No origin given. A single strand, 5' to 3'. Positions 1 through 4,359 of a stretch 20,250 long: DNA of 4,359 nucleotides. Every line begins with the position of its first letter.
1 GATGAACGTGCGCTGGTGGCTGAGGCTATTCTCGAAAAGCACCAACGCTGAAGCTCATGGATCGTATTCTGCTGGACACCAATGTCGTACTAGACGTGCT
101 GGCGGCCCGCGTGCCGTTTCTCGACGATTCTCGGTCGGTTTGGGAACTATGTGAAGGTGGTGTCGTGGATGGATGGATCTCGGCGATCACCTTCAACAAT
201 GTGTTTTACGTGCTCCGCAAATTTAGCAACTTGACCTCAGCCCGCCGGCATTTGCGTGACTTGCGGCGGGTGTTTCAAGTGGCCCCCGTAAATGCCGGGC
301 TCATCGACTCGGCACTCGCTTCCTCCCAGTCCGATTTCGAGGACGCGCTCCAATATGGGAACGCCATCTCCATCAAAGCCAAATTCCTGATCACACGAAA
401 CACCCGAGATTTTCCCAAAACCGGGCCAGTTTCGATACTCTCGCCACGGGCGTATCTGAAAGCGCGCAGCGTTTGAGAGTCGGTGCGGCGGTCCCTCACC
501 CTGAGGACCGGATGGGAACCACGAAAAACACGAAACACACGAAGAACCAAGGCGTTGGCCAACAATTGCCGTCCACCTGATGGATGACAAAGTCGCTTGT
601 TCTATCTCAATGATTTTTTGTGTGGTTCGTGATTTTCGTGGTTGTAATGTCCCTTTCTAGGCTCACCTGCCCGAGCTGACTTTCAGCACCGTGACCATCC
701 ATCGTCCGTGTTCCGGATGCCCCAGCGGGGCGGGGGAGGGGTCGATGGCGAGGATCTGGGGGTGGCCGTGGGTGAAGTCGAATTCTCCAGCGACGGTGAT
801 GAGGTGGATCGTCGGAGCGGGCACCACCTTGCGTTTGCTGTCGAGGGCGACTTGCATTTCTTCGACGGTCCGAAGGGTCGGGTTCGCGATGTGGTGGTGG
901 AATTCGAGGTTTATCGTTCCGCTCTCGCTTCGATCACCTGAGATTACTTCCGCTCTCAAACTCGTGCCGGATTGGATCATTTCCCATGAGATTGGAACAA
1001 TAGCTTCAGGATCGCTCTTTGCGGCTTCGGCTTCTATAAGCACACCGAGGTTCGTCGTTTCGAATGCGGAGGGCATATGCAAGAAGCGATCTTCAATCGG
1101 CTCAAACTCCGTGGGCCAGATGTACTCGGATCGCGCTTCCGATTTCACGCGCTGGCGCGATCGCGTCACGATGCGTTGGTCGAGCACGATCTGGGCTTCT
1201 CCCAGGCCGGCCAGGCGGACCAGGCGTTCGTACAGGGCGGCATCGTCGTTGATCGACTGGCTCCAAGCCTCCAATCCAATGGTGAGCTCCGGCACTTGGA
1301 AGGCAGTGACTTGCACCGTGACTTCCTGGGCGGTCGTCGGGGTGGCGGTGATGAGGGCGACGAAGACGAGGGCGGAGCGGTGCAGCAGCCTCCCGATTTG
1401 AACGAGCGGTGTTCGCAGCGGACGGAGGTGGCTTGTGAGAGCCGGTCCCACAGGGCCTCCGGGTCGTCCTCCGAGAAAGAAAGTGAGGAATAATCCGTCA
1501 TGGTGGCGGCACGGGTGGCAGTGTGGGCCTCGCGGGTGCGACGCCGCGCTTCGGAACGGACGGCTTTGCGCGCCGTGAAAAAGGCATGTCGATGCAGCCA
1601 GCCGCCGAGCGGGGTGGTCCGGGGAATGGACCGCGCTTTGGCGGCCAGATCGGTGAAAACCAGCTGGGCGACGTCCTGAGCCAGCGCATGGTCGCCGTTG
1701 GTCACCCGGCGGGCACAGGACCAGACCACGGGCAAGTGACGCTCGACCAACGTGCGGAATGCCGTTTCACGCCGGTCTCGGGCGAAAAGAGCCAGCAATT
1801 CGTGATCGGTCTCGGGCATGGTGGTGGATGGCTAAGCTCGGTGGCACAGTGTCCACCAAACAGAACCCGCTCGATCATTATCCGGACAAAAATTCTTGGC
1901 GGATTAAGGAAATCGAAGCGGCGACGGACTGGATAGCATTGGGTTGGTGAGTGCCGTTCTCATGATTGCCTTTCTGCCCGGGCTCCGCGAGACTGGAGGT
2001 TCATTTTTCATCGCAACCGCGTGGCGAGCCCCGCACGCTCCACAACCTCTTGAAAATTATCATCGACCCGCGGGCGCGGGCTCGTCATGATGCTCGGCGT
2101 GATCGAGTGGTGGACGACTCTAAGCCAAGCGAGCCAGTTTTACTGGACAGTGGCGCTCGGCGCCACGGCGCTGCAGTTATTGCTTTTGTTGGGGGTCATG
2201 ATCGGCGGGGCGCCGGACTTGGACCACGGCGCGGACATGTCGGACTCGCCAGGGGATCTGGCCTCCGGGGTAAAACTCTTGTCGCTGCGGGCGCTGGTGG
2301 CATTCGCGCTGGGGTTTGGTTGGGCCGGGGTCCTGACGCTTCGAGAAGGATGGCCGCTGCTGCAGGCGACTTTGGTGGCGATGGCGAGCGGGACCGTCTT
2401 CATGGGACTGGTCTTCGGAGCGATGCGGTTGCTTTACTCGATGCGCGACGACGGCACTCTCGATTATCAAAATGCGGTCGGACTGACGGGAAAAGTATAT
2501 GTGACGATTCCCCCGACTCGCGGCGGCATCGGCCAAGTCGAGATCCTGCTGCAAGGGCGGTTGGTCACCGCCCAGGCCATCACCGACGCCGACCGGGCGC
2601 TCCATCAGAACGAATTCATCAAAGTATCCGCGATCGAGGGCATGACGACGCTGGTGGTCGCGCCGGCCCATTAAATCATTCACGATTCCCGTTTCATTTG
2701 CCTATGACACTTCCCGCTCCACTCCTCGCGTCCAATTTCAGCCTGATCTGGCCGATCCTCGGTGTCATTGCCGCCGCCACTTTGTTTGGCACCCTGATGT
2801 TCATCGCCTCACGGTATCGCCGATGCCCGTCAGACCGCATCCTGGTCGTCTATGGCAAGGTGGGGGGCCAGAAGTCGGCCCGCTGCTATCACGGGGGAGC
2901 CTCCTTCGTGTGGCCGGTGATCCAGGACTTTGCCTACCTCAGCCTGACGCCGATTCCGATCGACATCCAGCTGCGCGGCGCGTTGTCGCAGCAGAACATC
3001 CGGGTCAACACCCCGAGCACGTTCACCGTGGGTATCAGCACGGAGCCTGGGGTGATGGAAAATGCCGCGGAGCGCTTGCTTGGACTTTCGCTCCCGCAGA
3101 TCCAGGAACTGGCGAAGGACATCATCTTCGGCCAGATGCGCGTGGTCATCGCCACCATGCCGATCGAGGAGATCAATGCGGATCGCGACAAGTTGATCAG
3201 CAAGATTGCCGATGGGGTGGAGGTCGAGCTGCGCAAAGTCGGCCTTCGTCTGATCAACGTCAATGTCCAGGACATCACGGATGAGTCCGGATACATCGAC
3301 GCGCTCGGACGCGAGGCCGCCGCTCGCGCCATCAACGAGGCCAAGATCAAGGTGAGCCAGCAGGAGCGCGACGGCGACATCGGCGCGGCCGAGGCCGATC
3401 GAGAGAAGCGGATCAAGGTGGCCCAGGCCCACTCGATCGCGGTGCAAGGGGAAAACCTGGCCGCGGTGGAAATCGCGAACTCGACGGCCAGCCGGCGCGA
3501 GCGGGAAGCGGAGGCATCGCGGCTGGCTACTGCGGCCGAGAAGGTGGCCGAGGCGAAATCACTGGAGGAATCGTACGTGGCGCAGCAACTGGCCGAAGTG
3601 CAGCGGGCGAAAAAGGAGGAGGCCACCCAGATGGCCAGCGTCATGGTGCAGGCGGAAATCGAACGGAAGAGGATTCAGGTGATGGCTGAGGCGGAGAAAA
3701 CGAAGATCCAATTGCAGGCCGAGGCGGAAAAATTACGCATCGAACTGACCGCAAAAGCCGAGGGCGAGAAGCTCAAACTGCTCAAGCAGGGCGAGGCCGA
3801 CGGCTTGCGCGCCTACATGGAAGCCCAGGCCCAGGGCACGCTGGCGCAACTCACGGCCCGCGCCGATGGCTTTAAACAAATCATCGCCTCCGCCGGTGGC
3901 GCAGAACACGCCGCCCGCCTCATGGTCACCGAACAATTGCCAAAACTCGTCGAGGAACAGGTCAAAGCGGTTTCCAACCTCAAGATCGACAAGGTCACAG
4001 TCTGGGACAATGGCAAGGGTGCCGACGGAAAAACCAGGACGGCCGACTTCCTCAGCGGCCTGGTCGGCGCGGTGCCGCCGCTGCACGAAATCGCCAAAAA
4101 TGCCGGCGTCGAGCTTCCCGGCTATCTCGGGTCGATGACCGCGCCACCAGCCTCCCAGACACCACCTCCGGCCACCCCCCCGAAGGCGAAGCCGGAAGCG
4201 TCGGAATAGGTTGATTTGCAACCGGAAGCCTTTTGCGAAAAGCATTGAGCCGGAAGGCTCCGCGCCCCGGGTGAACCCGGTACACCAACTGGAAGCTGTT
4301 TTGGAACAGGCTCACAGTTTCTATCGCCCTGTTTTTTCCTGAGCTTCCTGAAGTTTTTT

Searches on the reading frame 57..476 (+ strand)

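Call 22: search_protein_families(library=pfam, proteins=[window:57-476:+], max_evalue=0.001)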
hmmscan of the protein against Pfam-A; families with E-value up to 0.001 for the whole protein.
window:57-476:+ (139 aa): 2 families
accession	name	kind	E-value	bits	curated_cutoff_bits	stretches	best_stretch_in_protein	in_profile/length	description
PF13470.12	PIN_3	-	9.3e-20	72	27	1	3-117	1-115/115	PIN domain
PF01850.27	PIN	-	2.1e-07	32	23.6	1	4-122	1-117/120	PIN domain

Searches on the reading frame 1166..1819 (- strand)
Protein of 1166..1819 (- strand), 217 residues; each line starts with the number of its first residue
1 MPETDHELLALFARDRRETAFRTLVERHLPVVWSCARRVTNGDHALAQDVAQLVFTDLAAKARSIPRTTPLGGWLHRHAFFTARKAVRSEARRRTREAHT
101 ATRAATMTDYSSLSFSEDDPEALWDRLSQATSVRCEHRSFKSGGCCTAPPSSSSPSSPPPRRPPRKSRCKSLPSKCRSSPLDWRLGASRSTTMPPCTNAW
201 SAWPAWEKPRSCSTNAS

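Call 22: search_protein_families(library=pfam, proteins=[window:1166-1819:-], max_evalue=0.001)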
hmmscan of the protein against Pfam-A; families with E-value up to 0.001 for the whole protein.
window:1166-1819:- (217 aa): 1 family
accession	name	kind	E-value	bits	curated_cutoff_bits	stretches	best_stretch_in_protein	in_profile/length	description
PF04542.20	Sigma70_r2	-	2.6e-06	27.6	24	1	24-93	1-71/71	Sigma-70 region 2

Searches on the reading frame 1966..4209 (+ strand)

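Call 22: search_protein_families(library=pfam, proteins=[window:1966-4209:+], max_evalue=0.001)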
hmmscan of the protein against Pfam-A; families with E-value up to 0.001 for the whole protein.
window:1966-4209:+ (747 aa): 1 family
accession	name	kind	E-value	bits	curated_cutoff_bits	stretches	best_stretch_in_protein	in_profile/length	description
PF01145.31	Band_7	-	1.4e-25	90.8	23.6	1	289-467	5-175/176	SPFH domain / Band 7 family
